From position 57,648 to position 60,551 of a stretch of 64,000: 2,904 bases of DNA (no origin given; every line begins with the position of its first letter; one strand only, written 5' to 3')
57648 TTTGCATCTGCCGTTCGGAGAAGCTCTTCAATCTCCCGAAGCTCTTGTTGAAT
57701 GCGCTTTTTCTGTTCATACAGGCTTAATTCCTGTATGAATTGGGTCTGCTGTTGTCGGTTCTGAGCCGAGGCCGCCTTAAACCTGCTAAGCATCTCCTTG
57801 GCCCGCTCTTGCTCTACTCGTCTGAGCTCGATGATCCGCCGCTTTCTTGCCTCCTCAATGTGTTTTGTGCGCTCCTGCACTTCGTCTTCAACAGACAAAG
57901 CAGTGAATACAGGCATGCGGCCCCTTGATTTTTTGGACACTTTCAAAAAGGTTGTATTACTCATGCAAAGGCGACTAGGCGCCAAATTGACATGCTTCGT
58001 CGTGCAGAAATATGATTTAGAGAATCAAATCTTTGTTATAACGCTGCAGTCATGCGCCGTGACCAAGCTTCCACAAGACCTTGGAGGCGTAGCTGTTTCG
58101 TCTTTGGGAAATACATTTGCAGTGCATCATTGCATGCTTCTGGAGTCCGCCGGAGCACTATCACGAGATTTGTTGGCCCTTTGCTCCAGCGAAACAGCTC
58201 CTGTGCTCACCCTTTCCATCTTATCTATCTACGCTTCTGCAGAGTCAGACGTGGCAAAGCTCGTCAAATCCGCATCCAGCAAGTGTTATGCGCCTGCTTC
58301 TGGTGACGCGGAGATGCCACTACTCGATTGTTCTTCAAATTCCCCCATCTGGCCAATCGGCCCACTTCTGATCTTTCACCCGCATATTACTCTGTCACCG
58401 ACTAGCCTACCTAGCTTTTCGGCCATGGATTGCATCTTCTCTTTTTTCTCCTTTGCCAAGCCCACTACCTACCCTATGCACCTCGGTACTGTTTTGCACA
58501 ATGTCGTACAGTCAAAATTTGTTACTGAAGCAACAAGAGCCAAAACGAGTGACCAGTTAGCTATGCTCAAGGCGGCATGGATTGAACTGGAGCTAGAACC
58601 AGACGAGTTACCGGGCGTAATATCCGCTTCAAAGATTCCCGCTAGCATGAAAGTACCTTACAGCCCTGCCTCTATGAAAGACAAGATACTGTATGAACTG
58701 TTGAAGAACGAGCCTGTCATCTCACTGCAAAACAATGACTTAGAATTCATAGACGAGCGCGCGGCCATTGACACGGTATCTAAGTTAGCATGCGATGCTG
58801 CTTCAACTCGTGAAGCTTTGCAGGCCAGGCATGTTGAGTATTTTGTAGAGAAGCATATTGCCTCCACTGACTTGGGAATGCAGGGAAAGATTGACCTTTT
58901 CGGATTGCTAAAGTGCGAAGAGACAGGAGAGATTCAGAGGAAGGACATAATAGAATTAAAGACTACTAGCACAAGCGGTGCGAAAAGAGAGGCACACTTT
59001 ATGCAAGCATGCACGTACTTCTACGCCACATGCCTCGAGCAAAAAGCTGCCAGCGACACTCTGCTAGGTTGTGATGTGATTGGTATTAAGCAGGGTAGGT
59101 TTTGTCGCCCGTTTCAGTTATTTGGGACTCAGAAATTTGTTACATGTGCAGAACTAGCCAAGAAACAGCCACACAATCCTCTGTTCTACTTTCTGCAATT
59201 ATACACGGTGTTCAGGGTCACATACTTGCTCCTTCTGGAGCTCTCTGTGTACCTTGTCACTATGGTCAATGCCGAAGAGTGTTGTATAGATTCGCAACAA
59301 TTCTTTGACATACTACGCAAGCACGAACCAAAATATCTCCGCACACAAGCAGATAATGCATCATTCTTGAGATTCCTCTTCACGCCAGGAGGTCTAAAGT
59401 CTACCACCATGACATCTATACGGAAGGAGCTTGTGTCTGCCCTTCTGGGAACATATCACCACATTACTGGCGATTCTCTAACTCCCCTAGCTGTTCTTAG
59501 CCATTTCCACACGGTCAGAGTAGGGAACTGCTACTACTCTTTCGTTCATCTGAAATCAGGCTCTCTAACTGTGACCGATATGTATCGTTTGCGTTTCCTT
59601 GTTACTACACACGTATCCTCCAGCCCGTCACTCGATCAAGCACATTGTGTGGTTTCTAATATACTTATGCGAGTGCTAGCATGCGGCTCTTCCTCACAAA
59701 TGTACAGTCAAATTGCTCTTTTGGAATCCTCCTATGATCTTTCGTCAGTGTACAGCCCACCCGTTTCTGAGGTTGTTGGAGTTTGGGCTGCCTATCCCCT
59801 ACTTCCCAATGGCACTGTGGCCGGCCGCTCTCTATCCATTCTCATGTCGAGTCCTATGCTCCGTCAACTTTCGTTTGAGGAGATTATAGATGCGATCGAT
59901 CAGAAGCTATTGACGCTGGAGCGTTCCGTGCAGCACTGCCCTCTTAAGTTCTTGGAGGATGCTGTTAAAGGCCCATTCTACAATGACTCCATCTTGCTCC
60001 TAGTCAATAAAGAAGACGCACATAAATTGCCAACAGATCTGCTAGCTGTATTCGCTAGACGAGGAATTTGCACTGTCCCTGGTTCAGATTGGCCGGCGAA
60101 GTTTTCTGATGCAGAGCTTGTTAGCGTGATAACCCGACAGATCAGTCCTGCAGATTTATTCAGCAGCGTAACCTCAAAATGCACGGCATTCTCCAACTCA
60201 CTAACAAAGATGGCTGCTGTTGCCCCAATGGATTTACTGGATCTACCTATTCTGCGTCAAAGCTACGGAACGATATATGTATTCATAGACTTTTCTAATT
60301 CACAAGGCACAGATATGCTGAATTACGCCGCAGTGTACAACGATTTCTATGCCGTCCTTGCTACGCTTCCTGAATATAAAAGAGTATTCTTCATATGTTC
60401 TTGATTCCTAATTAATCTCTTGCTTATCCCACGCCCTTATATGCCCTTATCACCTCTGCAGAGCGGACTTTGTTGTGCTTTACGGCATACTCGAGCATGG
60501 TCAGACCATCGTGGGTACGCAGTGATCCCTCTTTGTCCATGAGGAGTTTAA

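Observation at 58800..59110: RecB/Cas4/Exo5-type PD-(D/E)XK nuclease motifs inside an 868-aa hypothetical protein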

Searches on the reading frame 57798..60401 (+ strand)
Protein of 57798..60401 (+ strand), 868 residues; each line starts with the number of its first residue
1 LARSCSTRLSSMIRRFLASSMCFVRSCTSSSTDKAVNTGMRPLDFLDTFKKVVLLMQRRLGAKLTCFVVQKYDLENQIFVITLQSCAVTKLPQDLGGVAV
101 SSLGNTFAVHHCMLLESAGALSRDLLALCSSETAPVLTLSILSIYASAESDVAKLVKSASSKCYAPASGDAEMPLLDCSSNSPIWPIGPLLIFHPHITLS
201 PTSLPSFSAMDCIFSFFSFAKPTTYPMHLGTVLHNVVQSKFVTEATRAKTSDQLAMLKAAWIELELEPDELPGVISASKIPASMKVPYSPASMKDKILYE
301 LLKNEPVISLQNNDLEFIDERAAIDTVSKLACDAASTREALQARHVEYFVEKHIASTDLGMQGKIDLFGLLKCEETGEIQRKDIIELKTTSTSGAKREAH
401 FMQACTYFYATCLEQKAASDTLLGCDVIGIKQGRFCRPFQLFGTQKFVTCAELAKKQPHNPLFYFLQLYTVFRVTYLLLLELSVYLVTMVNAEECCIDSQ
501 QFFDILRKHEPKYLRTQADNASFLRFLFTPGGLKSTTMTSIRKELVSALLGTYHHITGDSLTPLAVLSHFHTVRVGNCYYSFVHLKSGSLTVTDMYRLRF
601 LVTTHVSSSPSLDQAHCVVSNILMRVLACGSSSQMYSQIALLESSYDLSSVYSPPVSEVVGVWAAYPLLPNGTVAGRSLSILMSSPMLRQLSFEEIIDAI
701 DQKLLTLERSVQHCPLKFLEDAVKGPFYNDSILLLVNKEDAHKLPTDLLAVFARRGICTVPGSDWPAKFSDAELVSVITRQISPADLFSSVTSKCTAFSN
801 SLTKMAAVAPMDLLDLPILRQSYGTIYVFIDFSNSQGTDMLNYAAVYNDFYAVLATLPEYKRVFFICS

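Call 3: search_protein_families(library=pfam, proteins=[window:57798-60401:+], max_evalue=10)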
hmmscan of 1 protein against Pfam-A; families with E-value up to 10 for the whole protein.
window:57798-60401:+ (868 aa): 2 families
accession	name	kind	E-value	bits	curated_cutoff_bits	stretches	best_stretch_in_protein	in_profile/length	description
PF08696.17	Dna2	-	7.5e-05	23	22.4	1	189-250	46-110/204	DNA replication factor Dna2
PF12705.13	PDDEXK_1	-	0.00058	20.3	22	1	200-416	3-174/247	PD-(D/E)XK nuclease superfamily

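Call 4: search_protein_families(library=ncbifam, proteins=[window:57798-60401:+], max_evalue=10)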
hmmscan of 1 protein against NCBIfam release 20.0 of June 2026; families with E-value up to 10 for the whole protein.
window:57798-60401:+ (868 aa): 1 family
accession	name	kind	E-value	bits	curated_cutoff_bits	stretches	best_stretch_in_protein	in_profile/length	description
TIGR00372.1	cas4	equivalog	0.039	13.8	65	1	346-414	53-112/180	CRISPR-associated protein Cas4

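Call 6: find_homologous_proteins(query=window:57963-60401:+, max_evalue=0.001)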
Query window:57963-60401:+ (813 aa): 5 proteins with E <= 0.001 among 8000 candidates.
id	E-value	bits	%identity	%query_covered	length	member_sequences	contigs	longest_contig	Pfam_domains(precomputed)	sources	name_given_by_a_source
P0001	0.0e+0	1824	100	100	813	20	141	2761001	-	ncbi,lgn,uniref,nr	ncbi:hypothetical protein GL50803_0015192 [Giardia duodenalis]|uniref:Uncharacterized protein n=1 Ta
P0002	0.0e+0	1420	78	100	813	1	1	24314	-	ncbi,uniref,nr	ncbi:Hypothetical protein GLP15_3833 [Giardia lamblia P15]|uniref:Uncharacterized protein n=1 Tax=Gi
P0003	0.0e+0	1145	64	100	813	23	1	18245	-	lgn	-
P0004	0.0e+0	1097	61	100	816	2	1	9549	PF08696.18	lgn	-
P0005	0.0e+0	1030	59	100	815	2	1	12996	-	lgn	-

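Call 7: search_solved_structures(query=window:57963-60401:+, max_evalue=10, show_alignments=3)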
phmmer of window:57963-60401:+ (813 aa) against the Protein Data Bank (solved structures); distinct sequences matched with E-value up to 10: 0.

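Call 11: search_solved_structures(query=A1, max_evalue=10, show_alignments=4)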
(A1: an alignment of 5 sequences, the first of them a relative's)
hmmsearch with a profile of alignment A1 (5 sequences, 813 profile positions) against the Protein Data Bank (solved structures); distinct sequences matched with E-value up to 10: 0.

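Call 22: search_protein_families(library=pfam, alignment_id=A1, max_evalue=1)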
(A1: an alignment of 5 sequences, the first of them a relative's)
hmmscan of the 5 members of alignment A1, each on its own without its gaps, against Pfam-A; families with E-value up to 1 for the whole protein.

A. member 1, P0001 (813 aa): 2 families
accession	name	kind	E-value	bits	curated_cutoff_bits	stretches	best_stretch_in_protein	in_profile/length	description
PF08696.17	Dna2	-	6.5e-05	23.2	22.4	1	134-195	46-110/204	DNA replication factor Dna2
PF12705.13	PDDEXK_1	-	0.0005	20.5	22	1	145-361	3-174/247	PD-(D/E)XK nuclease superfamily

B. families by the number of members that match (of 5 scanned): 3 families
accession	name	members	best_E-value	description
PF08696.17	Dna2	5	2.8e-07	DNA replication factor Dna2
PF12705.13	PDDEXK_1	1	0.0005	PD-(D/E)XK nuclease superfamily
PF05388.16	Carbpep_Y_N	1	0.041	Carboxypeptidase Y pro-peptide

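Call 23: predict_structure(alignment_id=A1)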
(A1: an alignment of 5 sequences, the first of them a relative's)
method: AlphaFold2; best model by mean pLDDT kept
length: 813 residues; sequences in the alignment: 5
mean_pLDDT: 29.8   pTM: 0.21
mean pLDDT of the five models: 29.8, 29.2, 28.8, 27.4, 27.1
residues with pLDDT >= 90: 0; 70-90: 0; 50-70: 0; < 50: 813
segments of 3 or more residues with pLDDT < 50: 1-813
pLDDT, mean of each block of 10 residues (from residue 1): 26 27 29 24 23 22 27 28 27 28 26 26 24 23 28 31 29 29 30 34 36 34 29 33 29 23 27 32 35 34 32 35 38 33 34 32 27 25 28 32 29 29 31 27 31 30 31 39 41 38 32 35 36 32 32 31 28 26 26 24 25 25 23 30 33 29 32 27 33 35 29 31 30 29 28 28 29 30 34 32 32 26
secondary structure, 60 per line:
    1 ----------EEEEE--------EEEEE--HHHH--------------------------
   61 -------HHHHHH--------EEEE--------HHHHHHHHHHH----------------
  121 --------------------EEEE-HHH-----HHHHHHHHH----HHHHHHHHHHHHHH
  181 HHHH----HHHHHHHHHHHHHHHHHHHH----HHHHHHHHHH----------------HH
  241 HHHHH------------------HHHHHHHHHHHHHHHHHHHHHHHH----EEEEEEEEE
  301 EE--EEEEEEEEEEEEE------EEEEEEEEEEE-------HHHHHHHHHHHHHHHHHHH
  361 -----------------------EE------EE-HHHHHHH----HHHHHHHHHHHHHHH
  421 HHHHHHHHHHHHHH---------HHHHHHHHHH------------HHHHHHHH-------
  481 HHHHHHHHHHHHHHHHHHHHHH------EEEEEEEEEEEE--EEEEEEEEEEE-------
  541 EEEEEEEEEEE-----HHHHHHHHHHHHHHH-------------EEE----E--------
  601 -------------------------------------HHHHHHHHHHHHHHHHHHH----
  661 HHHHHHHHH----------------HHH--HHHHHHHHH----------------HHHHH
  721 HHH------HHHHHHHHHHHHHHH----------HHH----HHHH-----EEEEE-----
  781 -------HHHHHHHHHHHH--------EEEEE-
elements in order (helices of 4 or more, strands of 3 or more residues): E11-15 E24-28 H31-34 H68-73 E82-85 H94-104 E141-144 H154-162 H167-184 H189-208 H213-222 H239-245 H264-287 E292-302 E305-317 E324-334 H342-360 H395-401 H406-434 H444-453 H466-473 H481-502 E509-520 E523-533 E541-551 H557-571 E585-587 H638-656 H661-669 H691-699 H716-723 H730-744 H762-765 E771-775 H788-799 E808-812

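Call 24: search_protein_representatives(alignment_id=A1)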
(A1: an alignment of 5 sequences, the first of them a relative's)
Query: 5 sequences, 813 profile positions. Proteins with E-value up to 0.001 (for the whole library): 5; up to 1e-10: 4; up to 1e-30: 3. The best 5 are listed.
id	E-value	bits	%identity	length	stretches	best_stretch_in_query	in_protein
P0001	0.0e+00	1623.4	-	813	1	1-813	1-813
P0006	5.3e-73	263.1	-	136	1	678-813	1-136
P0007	3.8e-42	161.1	-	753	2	237-771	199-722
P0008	1.9e-18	82.7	-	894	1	137-400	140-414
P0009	2.2e-10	56.0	-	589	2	287-429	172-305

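Call 27: find_homologous_proteins(query=A2, max_evalue=0.01)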
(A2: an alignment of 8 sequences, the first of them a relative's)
Query A2 (8 sequences) (813 aa, profile of the alignment): 5 proteins with E <= 0.01 among 8000 candidates.
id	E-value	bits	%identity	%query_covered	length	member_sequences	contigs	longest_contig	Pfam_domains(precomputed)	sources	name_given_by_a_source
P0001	0.0e+0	1279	100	100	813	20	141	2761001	-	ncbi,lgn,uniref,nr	ncbi:hypothetical protein GL50803_0015192 [Giardia duodenalis]|uniref:Uncharacterized protein n=1 Ta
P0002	0.0e+0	1268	78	100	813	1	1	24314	-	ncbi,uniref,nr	ncbi:Hypothetical protein GLP15_3833 [Giardia lamblia P15]|uniref:Uncharacterized protein n=1 Tax=Gi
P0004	0.0e+0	1264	61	100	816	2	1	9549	PF08696.18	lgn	-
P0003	0.0e+0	1254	64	100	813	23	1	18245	-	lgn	-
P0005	0.0e+0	1244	59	100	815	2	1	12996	-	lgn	-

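Call 28: search_solved_structures(query=A2, max_evalue=10, show_alignments=4)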
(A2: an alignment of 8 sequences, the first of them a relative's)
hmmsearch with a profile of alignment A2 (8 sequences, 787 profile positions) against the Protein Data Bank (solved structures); distinct sequences matched with E-value up to 10: 3.
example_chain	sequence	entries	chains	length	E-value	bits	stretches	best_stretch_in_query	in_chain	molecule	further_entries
5eaw_A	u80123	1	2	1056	5.2e-07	31.6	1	127-313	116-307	DNA replication ATP-dependent helicase/nuclease DNA2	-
5ean_A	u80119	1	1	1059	5.2e-07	31.6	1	127-313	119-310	DNA replication ATP-dependent helicase/nuclease DNA2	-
5eax_A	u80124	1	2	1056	2e-05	26.3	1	127-313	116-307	DNA replication ATP-dependent helicase/nuclease DNA2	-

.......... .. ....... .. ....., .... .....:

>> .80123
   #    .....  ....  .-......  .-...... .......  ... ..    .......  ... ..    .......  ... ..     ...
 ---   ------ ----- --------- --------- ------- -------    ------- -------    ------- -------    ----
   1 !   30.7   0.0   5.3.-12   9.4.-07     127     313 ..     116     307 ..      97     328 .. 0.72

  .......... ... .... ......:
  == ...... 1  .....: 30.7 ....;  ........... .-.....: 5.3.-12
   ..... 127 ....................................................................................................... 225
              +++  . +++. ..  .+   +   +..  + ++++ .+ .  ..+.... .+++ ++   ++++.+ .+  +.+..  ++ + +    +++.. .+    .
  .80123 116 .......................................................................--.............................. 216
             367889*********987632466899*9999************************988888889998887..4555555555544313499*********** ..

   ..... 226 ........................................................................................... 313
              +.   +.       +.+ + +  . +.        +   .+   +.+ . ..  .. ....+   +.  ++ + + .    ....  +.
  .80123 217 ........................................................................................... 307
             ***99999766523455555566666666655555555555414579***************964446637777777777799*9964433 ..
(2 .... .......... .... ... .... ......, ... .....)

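Call 29: list_cluster_members(proteins=[P0007, P0008, P0009, P0003, P0004, P0005, P0006])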
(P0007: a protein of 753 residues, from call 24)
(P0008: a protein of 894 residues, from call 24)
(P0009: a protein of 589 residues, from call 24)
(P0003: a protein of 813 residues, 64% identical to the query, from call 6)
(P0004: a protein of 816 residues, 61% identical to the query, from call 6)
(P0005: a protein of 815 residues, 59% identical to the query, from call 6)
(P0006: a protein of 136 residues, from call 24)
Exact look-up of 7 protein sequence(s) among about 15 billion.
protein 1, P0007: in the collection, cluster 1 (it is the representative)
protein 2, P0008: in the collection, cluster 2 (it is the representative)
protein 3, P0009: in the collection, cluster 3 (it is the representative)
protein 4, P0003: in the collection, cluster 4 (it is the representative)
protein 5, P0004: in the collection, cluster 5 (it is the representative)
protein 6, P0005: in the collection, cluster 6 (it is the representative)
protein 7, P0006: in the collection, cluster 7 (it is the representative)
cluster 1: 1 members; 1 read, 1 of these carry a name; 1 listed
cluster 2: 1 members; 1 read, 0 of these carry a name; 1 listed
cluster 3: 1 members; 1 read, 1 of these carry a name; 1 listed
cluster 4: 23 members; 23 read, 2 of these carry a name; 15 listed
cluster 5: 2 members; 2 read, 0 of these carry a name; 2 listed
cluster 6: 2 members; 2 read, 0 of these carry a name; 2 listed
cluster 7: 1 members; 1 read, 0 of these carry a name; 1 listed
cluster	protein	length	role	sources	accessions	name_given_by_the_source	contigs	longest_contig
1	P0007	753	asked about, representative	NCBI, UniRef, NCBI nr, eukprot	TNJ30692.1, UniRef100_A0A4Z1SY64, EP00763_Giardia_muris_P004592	hypothetical protein GMRT_13691 [Giardia muris] | Uncharacterized protein n=1 Tax=Giardia muris TaxID=5742 RepID=A0A4Z1SY64_GIAMU | TNJ30692.1 hypothetical protein GMRT_13691 [Giardia muris]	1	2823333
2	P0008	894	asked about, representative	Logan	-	-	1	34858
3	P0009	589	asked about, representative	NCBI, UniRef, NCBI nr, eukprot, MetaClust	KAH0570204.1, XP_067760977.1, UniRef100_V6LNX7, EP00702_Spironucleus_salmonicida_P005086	hypothetical protein SS50377_28179 [Spironucleus salmonicida] | PD-(D/E)XK endonuclease-like domain-containing protein n=1 Tax=Spironucleus salmonicida ... | EST46377.1 hypothetical protein SS50377_13620 [Spironucleus salmonicida]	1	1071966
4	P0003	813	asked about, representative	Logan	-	-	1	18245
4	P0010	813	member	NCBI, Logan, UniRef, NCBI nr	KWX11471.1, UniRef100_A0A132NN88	hypothetical protein QR46_4572 [Giardia duodenalis assemblage B] | Uncharacterized protein n=1 Tax=Giardia duodenalis assemblage B TaxID=1394984 ... | hypothetical protein QR46_4572 [Giardia intestinalis assemblage B]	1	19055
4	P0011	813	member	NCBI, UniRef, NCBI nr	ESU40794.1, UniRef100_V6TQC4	Hypothetical protein GSB_150462 [Giardia duodenalis] | Uncharacterized protein n=1 Tax=Giardia intestinalis TaxID=5741 RepID=V6TQC4_GIAIN | Hypothetical protein GSB_150462 [Giardia intestinalis]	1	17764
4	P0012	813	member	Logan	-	-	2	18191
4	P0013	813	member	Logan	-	-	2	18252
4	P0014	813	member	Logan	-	-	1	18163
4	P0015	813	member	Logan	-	-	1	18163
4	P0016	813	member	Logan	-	-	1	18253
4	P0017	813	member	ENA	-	-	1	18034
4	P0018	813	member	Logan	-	-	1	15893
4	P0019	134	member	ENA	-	-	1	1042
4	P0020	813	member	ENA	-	-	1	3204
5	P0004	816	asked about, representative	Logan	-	-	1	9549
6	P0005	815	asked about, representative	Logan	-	-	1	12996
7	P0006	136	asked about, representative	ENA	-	-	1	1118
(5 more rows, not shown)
